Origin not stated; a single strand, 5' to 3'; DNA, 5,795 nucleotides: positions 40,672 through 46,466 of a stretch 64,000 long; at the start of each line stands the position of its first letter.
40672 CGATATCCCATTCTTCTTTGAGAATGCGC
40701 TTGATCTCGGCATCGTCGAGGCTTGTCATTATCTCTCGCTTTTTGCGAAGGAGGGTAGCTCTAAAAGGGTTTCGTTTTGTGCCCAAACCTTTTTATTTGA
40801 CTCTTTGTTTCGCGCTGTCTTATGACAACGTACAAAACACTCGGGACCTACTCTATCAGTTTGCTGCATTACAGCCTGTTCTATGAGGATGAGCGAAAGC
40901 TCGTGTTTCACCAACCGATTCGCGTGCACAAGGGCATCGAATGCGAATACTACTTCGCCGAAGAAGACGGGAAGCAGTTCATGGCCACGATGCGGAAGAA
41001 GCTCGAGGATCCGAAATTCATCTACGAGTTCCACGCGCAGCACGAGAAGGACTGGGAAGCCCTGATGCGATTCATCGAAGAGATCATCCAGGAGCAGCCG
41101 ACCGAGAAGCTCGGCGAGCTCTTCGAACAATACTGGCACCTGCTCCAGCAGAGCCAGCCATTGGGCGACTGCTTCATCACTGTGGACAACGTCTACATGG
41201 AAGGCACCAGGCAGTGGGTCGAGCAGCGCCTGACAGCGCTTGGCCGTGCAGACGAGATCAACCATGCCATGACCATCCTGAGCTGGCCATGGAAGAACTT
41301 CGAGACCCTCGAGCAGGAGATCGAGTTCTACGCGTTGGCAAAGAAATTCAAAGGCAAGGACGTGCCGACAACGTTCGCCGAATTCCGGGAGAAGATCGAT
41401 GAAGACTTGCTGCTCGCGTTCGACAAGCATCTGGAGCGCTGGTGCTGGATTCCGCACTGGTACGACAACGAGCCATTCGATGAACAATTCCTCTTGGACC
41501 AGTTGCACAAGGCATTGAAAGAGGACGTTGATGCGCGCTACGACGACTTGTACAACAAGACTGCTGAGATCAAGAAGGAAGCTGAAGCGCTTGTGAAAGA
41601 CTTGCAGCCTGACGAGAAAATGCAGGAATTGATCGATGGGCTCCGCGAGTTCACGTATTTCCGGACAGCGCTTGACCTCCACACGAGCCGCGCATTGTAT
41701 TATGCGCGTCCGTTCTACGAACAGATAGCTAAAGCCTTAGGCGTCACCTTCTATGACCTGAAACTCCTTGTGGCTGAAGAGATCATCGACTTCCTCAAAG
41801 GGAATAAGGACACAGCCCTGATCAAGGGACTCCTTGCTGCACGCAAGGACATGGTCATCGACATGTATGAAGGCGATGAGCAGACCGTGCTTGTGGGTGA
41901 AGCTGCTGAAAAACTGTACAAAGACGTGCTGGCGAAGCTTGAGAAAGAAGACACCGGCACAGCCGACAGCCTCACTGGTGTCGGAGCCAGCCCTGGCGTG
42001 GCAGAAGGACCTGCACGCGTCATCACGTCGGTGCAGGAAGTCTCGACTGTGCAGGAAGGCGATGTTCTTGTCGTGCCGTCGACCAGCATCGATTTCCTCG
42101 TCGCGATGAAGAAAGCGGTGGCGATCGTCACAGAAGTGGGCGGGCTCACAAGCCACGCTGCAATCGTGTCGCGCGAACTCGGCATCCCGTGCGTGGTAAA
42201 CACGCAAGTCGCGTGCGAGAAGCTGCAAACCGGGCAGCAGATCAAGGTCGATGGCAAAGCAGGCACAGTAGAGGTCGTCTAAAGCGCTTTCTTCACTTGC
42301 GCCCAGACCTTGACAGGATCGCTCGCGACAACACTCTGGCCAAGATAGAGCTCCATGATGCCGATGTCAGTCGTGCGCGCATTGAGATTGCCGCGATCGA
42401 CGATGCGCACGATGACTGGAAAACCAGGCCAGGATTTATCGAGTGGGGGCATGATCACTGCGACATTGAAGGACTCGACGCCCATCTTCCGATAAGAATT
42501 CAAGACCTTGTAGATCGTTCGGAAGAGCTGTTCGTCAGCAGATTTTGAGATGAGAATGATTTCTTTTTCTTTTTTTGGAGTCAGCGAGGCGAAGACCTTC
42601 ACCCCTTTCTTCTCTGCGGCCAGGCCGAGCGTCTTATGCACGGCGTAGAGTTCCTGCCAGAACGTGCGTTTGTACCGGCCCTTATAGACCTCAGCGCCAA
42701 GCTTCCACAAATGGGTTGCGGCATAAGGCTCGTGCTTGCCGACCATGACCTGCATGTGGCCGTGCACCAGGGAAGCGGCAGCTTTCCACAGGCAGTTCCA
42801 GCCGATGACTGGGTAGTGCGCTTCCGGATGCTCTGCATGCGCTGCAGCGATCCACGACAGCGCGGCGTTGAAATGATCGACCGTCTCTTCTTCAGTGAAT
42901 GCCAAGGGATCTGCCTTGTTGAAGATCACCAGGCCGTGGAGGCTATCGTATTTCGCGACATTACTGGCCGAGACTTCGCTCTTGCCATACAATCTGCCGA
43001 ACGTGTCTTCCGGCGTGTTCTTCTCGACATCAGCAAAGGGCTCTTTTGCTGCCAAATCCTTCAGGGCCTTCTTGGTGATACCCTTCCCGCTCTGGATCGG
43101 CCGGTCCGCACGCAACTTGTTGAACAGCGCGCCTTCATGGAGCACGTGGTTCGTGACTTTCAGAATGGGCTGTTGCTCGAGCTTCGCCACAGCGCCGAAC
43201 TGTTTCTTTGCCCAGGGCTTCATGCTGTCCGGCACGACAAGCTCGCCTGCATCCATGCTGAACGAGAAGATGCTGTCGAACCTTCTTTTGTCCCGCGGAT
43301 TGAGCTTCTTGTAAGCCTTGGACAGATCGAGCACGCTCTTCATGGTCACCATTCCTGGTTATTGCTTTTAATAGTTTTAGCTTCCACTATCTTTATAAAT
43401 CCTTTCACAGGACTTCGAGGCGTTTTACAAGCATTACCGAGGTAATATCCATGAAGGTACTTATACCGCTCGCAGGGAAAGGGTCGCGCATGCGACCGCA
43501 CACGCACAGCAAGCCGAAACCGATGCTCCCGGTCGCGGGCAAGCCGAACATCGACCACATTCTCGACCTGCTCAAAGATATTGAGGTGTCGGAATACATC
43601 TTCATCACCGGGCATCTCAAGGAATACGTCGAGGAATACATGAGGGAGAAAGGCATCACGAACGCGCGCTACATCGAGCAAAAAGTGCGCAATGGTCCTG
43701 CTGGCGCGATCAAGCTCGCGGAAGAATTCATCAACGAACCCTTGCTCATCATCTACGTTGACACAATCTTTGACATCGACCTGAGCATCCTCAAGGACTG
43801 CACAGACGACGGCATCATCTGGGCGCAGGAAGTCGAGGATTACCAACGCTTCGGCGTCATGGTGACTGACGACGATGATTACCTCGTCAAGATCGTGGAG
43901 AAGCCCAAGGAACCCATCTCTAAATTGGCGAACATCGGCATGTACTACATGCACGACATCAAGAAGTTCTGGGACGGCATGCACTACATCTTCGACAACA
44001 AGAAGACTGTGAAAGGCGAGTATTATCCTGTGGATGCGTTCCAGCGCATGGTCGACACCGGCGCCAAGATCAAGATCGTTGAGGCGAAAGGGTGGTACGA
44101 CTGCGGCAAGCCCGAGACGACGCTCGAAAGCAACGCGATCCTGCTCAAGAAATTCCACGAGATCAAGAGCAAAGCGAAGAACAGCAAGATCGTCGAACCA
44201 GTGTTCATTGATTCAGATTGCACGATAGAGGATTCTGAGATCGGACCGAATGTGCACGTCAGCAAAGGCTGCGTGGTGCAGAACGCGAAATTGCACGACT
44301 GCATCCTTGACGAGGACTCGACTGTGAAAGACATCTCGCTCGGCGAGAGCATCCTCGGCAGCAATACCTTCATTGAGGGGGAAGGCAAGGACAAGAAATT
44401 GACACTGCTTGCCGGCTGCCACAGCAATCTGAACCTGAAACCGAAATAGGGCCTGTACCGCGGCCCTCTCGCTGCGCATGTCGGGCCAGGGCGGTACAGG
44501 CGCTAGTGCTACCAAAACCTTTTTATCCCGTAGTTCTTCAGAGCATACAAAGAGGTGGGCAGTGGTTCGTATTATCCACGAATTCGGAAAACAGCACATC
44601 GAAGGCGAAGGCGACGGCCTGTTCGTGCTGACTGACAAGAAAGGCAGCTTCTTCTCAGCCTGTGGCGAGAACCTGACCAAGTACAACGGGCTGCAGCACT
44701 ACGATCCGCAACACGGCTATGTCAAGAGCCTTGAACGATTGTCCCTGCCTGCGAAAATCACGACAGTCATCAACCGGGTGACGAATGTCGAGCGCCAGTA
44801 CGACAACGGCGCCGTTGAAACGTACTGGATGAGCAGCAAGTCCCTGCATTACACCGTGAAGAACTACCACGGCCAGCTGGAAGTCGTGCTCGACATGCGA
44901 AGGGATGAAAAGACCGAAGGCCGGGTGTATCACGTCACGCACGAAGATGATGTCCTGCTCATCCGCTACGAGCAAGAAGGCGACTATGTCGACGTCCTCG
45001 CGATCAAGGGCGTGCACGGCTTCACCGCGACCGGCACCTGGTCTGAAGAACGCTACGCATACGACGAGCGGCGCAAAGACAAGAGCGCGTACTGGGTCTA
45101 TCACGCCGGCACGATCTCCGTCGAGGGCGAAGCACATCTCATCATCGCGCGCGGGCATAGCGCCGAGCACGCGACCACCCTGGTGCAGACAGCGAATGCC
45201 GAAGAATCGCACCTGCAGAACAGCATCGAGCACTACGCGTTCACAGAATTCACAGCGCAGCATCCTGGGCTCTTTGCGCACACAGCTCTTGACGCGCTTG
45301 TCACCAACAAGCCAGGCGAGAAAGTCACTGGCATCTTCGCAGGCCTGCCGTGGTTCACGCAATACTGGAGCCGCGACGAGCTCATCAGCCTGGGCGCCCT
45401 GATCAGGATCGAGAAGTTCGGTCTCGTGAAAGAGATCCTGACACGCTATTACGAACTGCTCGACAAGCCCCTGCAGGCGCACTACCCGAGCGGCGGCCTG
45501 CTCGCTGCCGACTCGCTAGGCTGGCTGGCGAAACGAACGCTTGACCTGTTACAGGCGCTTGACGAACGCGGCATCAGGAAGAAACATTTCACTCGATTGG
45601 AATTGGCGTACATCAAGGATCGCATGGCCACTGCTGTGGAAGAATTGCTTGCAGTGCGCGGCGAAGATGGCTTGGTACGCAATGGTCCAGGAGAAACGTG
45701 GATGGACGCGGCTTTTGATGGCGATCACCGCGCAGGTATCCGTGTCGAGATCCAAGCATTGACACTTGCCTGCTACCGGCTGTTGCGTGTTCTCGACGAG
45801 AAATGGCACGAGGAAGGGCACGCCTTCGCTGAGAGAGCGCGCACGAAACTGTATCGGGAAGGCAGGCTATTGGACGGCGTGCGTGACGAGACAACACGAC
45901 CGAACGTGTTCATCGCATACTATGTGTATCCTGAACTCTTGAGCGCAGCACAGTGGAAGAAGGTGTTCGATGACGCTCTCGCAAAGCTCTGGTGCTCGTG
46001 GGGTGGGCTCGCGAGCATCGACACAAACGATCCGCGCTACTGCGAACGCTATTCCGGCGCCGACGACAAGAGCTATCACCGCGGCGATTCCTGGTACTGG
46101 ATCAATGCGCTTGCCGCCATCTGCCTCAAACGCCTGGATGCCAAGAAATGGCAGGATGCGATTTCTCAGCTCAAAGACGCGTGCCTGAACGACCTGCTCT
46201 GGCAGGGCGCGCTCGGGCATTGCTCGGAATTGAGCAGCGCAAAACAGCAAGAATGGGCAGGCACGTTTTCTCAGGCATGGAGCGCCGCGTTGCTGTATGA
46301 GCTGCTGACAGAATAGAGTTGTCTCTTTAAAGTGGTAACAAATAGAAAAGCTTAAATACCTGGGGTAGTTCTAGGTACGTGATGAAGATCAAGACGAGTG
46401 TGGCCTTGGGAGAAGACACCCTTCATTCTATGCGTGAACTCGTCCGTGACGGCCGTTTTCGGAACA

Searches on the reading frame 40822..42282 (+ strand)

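Call 63: search_protein_families(library=pfam, proteins=[window:40822-42282:+], max_evalue=1e-8)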
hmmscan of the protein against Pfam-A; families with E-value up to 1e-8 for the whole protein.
window:40822-42282:+ (486 aa): 1 family
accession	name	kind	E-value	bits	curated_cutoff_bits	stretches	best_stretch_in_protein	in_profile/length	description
PF00391.29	PEP-utilizers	-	3.4e-25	87.9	23.1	1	411-481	2-72/72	PEP-utilising enzyme, mobile domain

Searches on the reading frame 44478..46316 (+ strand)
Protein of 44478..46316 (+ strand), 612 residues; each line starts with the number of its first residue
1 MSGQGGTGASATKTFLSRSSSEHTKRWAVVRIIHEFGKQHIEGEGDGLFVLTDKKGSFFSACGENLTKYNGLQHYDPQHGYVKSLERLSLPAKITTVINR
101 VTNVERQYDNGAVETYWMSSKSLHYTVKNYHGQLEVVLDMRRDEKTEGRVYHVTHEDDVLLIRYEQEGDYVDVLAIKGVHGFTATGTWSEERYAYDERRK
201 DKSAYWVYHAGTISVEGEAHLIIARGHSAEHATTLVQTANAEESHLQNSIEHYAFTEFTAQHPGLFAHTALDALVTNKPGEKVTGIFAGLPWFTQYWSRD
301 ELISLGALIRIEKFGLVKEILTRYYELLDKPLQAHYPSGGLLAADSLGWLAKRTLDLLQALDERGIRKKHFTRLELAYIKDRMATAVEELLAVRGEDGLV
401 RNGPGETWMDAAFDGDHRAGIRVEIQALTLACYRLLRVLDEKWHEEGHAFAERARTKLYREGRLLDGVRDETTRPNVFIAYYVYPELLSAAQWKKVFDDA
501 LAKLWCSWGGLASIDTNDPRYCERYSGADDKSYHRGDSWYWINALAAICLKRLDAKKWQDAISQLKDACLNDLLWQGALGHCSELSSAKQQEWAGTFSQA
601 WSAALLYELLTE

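Call 63: search_protein_families(library=pfam, proteins=[window:44478-46316:+], max_evalue=1e-8)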
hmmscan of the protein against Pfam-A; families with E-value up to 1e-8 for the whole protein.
window:44478-46316:+ (612 aa): 1 family
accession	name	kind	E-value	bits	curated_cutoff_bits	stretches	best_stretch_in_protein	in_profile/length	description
PF06202.20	GDE_C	-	1.4e-30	106.9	21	1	272-607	4-366/367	Amylo-alpha-1,6-glucosidase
